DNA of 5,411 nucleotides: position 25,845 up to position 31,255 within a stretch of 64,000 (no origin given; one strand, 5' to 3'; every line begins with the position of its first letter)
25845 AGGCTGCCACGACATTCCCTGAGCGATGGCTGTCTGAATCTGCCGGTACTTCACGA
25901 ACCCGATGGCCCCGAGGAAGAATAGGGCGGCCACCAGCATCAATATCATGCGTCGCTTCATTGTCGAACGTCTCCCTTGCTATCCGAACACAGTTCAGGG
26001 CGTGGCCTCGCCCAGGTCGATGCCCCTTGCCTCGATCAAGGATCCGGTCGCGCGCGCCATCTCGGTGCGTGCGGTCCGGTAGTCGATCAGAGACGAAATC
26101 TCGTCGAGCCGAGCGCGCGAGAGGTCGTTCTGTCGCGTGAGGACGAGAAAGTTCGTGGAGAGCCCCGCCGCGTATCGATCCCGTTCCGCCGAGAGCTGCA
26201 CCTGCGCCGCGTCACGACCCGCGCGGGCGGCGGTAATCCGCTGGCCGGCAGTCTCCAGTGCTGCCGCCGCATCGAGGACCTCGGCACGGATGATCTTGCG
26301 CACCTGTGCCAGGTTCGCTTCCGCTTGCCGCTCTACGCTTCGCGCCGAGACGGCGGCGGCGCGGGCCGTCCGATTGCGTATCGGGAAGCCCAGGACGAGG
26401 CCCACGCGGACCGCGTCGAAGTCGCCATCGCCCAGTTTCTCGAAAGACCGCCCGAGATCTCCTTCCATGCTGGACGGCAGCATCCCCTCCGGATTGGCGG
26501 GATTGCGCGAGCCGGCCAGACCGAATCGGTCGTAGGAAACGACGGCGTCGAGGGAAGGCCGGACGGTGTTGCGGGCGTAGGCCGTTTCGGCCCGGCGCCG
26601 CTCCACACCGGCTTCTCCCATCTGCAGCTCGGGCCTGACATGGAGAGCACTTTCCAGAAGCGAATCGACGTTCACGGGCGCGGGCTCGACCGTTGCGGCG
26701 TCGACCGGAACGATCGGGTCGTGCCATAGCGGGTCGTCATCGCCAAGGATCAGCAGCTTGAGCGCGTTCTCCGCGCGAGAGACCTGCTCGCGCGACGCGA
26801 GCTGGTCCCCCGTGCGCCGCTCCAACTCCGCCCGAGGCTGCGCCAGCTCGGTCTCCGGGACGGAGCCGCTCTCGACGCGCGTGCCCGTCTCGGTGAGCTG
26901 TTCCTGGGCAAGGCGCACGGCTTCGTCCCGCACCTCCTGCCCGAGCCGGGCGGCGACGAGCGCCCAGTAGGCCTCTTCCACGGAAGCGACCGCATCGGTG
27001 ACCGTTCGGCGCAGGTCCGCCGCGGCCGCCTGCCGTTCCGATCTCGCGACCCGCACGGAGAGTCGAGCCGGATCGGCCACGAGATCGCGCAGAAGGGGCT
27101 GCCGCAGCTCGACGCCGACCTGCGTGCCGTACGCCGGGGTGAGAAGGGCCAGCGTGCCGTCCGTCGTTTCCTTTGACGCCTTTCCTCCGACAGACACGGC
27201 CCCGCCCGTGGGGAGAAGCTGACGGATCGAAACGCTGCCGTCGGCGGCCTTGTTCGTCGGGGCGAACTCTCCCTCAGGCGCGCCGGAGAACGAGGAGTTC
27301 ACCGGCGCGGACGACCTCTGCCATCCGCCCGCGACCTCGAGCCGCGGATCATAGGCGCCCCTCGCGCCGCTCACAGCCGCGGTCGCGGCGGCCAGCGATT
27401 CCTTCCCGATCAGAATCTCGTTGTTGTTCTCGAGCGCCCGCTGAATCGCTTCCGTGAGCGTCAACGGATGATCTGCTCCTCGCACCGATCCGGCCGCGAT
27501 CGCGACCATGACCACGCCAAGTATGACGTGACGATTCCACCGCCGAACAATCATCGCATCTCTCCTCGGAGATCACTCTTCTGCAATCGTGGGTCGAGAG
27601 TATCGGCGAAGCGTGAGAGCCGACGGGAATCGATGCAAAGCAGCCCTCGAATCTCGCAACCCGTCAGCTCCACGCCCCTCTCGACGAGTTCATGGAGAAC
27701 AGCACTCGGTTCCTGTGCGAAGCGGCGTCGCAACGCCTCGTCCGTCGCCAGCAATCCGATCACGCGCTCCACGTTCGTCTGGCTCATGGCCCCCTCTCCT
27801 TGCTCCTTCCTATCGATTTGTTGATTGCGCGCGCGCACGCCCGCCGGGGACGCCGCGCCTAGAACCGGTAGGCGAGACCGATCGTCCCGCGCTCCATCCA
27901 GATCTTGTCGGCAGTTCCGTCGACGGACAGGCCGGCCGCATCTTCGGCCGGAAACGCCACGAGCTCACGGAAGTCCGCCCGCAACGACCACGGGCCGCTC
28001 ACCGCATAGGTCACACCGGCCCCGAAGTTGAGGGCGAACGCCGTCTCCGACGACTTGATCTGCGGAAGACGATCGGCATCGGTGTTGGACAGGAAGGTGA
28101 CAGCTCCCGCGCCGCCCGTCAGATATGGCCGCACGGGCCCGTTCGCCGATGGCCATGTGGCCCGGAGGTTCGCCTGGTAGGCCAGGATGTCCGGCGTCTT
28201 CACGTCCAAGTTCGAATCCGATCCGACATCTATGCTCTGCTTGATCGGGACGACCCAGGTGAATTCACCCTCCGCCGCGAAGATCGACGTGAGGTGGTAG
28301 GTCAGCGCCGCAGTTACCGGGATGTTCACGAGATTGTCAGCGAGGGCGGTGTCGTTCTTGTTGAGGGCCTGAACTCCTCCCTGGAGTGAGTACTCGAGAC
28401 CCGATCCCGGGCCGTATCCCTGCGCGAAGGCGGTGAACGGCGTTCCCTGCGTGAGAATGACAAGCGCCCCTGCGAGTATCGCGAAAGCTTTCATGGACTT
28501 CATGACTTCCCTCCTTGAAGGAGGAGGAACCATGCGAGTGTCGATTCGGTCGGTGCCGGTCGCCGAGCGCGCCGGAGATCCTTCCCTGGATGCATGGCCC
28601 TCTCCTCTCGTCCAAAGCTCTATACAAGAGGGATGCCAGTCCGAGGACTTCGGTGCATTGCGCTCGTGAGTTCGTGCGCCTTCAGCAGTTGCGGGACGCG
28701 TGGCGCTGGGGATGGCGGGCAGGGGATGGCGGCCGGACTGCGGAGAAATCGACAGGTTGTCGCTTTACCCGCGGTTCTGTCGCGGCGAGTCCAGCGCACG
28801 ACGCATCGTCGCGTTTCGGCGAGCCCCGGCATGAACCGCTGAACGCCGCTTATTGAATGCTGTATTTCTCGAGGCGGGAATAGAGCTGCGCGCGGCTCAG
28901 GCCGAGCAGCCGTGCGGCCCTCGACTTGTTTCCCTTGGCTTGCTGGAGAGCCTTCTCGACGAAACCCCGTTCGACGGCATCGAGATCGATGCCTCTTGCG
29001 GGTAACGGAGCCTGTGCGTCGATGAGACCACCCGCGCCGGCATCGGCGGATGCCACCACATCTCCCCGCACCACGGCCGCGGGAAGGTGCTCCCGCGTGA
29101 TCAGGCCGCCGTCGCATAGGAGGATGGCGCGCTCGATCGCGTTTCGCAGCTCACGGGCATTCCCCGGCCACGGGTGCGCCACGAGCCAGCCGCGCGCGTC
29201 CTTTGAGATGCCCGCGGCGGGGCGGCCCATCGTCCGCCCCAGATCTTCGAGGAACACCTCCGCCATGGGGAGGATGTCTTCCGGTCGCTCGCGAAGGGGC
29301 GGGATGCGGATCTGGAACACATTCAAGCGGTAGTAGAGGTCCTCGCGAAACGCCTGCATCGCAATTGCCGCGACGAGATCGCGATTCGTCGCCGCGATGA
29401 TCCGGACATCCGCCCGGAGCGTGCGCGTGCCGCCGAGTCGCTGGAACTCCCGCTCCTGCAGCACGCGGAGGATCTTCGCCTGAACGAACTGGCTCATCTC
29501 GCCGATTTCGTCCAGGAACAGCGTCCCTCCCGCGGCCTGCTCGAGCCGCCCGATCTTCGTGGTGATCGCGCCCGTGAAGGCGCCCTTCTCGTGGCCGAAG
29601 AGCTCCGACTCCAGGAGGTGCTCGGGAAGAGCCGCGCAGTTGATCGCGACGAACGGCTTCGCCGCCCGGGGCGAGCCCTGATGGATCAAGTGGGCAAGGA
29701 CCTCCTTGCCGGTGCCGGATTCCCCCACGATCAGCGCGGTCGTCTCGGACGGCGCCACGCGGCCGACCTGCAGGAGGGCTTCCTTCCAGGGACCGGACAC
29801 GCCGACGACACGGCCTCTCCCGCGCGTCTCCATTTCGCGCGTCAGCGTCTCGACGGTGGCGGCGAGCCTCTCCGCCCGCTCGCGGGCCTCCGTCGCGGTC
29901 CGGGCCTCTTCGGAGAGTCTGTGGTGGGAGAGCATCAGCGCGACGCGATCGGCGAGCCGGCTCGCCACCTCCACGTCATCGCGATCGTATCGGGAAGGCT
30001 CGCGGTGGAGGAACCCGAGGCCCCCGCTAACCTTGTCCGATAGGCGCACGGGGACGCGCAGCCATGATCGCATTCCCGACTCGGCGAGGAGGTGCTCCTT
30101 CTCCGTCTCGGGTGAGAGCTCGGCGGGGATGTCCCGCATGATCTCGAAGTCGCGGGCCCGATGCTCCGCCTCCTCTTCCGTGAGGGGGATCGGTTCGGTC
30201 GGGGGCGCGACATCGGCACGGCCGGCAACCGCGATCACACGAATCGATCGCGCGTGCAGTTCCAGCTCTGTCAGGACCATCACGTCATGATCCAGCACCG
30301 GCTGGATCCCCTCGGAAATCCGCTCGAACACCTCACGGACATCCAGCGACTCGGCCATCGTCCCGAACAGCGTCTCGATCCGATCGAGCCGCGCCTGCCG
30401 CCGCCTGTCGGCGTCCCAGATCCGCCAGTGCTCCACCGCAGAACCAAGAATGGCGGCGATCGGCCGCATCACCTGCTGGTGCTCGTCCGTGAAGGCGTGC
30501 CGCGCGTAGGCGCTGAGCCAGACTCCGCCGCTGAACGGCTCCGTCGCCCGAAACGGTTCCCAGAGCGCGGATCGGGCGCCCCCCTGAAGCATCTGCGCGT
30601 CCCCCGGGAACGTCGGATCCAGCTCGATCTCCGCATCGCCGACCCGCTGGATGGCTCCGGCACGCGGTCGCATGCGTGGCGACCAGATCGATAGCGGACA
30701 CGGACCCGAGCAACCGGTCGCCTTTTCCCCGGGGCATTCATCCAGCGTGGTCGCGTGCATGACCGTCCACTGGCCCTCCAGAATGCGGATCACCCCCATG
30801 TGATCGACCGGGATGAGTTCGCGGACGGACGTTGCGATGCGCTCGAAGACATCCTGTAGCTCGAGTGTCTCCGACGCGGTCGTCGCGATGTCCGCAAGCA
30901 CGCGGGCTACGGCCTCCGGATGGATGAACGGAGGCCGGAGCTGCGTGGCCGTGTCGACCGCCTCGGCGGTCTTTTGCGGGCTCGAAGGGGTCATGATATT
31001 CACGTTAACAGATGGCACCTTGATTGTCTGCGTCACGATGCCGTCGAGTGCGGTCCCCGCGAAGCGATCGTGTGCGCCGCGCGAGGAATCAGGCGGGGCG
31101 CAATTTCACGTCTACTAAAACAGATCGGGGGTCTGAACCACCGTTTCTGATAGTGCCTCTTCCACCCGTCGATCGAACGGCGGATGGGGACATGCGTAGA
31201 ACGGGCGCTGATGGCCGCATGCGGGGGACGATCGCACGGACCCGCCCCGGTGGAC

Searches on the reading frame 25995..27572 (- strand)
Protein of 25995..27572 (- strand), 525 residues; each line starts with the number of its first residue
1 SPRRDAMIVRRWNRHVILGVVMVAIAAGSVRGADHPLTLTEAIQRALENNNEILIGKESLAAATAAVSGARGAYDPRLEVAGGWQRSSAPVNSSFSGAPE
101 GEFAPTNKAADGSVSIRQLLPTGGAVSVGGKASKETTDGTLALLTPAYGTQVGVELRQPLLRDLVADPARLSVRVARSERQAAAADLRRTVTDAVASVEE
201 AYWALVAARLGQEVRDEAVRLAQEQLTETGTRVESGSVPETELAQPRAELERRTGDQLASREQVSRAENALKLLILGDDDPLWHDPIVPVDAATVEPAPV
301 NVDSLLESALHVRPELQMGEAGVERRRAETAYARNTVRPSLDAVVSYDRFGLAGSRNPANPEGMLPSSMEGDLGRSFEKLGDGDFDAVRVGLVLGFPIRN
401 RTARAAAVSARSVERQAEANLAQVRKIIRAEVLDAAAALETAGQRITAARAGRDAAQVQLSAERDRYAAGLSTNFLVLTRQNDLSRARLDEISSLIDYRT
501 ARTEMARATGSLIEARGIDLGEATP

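Call 38: search_protein_families(library=pfam, proteins=[window:25995-27572:-], max_evalue=0.0001)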
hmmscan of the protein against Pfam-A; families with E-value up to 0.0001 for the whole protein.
window:25995-27572:- (525 aa): 1 family
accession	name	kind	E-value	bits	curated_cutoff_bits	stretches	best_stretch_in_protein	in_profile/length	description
PF02321.23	OEP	-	6.9e-45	153.6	22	2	303-510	2-187/187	Outer membrane efflux protein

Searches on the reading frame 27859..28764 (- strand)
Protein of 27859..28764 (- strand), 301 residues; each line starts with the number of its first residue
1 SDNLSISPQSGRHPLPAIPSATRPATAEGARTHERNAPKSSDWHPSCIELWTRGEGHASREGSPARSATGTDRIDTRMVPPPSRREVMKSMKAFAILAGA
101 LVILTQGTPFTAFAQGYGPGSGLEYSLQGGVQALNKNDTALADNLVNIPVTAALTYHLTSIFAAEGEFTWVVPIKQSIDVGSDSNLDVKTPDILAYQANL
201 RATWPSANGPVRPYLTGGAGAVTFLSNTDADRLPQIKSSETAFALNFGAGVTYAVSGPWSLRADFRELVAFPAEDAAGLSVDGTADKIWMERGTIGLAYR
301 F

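Call 38: search_protein_families(library=pfam, proteins=[window:27859-28764:-], max_evalue=0.0001)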
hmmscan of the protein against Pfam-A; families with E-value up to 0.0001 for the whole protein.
window:27859-28764:- (301 aa): 1 family
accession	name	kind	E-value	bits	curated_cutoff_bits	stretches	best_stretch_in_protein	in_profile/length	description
PF13505.12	OMP_b-brl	-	2.4e-13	51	28.7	1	112-301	13-175/175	Outer membrane protein beta-barrel domain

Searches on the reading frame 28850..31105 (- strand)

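Call 38: search_protein_families(library=pfam, proteins=[window:28850-31105:-], max_evalue=0.0001)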
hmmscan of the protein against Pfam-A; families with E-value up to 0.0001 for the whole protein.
window:28850-31105:- (751 aa): 8 families
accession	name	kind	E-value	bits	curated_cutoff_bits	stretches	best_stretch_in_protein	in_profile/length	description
PF00158.32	Sigma54_activat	-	2.9e-69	232.5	20.2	1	435-599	3-167/168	Sigma-54 interaction domain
PF25601.1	AAA_lid_14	-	3.7e-22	78.4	27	1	605-681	1-77/87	AAA+ ATPase lid domain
PF14532.12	Sigma54_activ_2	-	5.1e-18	66.1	25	1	447-604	14-138/138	Sigma-54 interaction domain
PF02954.25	HTH_8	-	5.7e-13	48.8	22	1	709-748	3-42/42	Bacterial regulatory protein, Fis family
PF01590.32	GAF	-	8.5e-11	43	22.4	1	255-390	1-131/133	GAF domain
PF13185.12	GAF_2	-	4.4e-10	40.3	28.6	1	254-392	2-135/136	GAF domain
PF07728.20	AAA_5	-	3.4e-07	30.8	22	1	458-575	3-123/139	AAA domain (dynein-related subfamily)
PF00004.35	AAA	-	8e-05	23.5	21.2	0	458-578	2-111/131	ATPase family associated with various cellular activities (AAA)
